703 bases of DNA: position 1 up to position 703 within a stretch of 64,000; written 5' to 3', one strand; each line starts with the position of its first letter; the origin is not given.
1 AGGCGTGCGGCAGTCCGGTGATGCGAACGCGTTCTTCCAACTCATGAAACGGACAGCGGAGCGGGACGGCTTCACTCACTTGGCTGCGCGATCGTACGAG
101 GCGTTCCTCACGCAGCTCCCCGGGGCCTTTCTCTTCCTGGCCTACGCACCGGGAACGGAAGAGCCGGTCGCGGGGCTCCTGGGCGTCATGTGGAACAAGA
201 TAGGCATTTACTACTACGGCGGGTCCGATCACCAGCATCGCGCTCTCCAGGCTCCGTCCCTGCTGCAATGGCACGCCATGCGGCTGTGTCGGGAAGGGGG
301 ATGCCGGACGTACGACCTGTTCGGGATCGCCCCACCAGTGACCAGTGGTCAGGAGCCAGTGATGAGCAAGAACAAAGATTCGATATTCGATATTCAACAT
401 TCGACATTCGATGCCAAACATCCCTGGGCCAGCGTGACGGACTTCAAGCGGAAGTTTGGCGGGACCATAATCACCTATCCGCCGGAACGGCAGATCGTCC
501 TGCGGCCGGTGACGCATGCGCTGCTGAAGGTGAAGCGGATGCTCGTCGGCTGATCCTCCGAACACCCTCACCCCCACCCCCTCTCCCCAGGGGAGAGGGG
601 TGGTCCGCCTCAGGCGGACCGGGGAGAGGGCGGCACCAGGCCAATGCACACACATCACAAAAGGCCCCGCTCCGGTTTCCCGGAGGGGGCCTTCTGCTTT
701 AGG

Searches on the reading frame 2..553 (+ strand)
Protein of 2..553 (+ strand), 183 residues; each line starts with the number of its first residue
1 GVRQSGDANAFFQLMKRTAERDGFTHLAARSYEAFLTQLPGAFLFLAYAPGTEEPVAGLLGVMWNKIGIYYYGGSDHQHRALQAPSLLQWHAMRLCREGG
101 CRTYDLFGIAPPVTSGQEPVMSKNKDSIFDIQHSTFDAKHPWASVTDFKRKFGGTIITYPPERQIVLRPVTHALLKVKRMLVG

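Call 40: search_protein_families(library=pfam, proteins=[window:2-553:+], max_evalue=0.001)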
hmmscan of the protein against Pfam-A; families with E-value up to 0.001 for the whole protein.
window:2-553:+ (183 aa): 2 families
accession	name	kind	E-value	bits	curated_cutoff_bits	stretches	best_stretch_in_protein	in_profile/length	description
PF02388.22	FemAB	-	2.8e-17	63.1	24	1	52-175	304-401/406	FemAB family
PF13480.13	Acetyltransf_6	-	1.3e-12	48.6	22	1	6-108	29-136/143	Acetyltransferase (GNAT) domain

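Call 59: search_protein_families(library=pfam, proteins=[window:2-550:+], max_evalue=0.001)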
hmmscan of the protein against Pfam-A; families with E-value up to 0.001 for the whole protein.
seq(183 aa): 2 families
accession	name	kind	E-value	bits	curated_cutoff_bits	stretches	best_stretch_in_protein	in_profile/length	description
PF02388.22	FemAB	-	2.8e-17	63.1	24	1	52-175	304-401/406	FemAB family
PF13480.13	Acetyltransf_6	-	1.3e-12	48.6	22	1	6-108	29-136/143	Acetyltransferase (GNAT) domain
